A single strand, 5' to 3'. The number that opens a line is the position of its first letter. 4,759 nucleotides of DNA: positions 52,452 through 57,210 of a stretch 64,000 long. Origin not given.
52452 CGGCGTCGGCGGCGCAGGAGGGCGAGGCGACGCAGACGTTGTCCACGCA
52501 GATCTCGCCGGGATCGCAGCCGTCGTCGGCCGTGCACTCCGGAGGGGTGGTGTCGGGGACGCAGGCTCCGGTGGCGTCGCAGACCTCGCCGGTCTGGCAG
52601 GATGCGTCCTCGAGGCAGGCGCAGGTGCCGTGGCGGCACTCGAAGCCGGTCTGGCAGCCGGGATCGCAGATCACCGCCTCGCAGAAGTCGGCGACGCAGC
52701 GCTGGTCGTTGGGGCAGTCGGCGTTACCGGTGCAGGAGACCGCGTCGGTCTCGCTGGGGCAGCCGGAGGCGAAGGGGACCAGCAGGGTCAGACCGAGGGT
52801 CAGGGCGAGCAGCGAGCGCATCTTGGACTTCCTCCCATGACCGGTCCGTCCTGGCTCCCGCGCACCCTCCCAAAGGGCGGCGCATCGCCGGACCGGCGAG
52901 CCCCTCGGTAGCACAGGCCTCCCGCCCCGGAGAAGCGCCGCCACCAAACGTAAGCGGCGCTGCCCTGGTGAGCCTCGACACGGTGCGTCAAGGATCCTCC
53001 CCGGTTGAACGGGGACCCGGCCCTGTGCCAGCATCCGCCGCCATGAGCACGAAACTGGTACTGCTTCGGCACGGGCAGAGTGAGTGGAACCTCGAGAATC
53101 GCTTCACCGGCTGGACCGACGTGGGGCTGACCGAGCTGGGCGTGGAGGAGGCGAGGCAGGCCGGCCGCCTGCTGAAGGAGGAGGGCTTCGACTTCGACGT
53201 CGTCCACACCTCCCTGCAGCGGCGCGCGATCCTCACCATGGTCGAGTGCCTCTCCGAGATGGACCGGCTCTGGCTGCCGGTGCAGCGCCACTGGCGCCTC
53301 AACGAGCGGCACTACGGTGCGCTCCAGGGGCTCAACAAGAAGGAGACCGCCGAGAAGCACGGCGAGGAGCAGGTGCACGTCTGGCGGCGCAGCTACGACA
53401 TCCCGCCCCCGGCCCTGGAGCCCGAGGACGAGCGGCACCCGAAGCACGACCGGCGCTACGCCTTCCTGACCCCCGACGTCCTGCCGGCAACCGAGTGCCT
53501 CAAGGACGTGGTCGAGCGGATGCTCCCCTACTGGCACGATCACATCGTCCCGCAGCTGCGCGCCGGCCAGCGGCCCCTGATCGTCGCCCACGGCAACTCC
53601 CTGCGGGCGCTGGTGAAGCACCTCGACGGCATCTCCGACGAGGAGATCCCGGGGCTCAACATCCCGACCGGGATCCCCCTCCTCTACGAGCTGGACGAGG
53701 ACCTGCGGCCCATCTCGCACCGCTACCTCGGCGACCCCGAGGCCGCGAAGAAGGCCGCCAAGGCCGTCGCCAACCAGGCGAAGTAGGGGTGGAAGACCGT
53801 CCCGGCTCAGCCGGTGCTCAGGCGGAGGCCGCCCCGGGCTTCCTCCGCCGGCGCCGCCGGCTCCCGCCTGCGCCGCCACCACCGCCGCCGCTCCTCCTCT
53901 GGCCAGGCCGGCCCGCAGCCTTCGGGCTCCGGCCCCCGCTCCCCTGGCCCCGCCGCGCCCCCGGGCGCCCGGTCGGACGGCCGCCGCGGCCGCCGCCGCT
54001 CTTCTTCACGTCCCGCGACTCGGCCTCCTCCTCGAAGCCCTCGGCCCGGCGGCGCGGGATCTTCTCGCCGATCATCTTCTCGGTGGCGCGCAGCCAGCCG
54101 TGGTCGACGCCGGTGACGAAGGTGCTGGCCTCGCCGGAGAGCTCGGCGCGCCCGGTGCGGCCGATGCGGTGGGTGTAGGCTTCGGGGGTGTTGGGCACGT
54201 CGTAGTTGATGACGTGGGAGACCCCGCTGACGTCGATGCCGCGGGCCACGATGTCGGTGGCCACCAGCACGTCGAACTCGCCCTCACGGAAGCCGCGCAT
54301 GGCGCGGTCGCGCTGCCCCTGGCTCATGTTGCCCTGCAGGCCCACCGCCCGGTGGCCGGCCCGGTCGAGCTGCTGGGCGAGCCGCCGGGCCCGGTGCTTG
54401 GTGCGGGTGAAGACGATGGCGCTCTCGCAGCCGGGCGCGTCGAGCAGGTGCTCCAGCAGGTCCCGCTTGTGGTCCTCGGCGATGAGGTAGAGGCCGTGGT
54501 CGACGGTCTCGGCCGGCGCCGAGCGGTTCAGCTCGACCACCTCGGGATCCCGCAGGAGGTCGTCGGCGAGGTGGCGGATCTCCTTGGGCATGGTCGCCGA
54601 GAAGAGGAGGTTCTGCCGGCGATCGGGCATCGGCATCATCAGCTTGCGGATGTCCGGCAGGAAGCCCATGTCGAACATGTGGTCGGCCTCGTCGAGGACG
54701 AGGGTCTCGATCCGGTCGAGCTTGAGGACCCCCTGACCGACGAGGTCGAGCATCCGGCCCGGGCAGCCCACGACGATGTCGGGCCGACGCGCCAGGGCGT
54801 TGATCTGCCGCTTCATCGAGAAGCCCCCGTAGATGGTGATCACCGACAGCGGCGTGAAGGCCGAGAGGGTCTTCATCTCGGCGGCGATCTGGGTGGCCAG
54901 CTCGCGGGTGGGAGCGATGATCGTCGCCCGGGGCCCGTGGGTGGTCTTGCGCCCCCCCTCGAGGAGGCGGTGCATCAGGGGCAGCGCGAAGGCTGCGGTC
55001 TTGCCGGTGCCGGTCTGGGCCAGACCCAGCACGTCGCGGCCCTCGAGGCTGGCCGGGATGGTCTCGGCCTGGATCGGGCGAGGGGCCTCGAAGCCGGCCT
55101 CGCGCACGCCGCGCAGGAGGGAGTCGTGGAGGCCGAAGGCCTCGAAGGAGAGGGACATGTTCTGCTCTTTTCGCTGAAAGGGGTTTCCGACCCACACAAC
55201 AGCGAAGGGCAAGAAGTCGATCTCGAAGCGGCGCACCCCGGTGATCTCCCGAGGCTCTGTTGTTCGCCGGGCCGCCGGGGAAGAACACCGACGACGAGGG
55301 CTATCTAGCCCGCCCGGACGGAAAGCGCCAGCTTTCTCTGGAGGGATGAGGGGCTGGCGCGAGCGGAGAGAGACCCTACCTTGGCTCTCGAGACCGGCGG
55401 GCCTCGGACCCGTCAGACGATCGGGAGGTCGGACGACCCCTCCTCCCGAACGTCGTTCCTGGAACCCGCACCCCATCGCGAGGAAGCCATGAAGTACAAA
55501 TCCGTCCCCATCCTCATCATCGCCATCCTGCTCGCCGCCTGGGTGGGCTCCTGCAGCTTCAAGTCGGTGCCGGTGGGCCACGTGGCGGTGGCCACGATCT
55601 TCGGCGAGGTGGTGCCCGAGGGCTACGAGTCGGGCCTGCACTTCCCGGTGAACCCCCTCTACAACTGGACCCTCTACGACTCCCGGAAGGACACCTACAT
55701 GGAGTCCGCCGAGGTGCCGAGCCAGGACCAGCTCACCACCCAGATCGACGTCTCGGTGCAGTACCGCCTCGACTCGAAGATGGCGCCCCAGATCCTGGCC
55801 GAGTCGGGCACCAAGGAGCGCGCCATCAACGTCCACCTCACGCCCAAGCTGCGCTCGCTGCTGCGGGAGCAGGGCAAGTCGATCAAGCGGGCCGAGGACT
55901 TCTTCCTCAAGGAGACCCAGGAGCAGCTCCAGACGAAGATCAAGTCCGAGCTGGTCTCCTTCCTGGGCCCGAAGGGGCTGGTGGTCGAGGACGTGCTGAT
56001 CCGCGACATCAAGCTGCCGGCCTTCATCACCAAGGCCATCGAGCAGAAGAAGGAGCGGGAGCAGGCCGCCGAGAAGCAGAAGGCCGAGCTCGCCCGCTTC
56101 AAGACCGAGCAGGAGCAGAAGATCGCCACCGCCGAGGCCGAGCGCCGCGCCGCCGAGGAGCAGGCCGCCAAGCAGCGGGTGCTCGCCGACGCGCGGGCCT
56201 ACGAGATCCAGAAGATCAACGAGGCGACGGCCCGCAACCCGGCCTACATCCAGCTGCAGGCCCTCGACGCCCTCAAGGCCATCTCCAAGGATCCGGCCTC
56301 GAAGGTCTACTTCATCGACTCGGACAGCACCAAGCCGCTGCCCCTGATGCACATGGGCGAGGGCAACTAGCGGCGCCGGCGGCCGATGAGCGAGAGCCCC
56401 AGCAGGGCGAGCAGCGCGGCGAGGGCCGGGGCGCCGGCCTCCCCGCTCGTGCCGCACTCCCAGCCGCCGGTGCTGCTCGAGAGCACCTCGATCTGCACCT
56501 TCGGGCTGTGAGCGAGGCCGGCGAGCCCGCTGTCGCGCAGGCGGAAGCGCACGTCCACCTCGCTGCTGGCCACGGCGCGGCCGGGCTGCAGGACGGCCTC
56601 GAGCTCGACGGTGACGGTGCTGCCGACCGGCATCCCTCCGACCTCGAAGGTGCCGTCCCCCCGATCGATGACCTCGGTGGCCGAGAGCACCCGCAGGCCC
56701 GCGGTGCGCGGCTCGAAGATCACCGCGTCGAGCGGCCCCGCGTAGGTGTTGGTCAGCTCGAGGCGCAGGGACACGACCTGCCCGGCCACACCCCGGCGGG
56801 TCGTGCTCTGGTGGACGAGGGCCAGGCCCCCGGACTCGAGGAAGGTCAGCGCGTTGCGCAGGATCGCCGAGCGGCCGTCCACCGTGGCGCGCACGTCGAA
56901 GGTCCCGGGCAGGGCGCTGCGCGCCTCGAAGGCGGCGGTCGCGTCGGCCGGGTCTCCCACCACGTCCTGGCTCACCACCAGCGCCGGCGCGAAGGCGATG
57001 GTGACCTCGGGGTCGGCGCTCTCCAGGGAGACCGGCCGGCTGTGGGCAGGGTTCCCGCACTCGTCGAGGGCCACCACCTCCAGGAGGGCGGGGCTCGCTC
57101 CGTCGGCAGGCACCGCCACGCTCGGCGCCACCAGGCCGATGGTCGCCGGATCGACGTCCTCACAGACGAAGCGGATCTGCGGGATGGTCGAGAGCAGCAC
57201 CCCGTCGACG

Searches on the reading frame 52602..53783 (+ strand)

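Call 21: search_protein_families(library=pfam, proteins=[window:52602-53783:+], max_evalue=0.001)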
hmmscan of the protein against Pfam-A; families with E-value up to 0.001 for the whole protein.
window:52602-53783:+ (394 aa): 1 family
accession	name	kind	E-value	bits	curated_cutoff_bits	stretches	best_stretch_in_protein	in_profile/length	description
PF00300.27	His_Phos_1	-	2.6e-35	122.3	21.7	2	152-273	1-117/194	Histidine phosphatase superfamily (branch 1)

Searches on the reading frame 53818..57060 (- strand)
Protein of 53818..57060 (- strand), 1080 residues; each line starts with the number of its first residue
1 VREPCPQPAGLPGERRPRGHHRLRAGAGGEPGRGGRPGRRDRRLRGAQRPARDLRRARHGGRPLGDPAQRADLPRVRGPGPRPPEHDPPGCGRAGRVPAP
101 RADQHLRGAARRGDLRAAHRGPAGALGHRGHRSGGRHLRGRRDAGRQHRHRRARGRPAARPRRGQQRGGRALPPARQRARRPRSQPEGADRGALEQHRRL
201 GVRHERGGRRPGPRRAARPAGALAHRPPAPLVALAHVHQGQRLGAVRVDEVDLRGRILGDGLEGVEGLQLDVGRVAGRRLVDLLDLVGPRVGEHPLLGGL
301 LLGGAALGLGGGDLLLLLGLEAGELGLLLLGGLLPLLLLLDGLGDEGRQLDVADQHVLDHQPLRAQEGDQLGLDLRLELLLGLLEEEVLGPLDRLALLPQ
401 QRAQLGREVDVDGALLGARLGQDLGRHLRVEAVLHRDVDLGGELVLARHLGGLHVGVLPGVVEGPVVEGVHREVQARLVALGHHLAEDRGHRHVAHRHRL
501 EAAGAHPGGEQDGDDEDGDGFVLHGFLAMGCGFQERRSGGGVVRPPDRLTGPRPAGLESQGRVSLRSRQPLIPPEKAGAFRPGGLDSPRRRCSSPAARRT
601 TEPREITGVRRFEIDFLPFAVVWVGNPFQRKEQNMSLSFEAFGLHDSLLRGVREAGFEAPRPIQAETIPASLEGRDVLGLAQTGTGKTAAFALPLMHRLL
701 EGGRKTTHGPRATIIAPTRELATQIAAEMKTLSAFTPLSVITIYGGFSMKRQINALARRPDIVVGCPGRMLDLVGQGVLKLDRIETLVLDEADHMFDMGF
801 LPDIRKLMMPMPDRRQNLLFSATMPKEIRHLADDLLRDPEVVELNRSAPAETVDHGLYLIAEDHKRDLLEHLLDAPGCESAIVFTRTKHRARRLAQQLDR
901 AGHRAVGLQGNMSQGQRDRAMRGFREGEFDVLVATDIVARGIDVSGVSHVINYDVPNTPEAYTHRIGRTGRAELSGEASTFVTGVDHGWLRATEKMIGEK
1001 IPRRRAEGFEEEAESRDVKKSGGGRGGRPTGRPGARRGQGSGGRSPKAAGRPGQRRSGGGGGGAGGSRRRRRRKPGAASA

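Call 21: search_protein_families(library=pfam, proteins=[window:53818-57060:-], max_evalue=0.001)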
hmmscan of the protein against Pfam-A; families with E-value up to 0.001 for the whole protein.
window:53818-57060:- (1080 aa): 2 families
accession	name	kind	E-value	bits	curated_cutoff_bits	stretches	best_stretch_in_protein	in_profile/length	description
PF00270.35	DEAD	-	1.3e-45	155.5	26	1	661-829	1-165/167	DEAD/DEAH box helicase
PF00271.37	Helicase_C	-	1.9e-30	105.8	23.5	1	865-972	2-109/110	Helicase conserved C-terminal domain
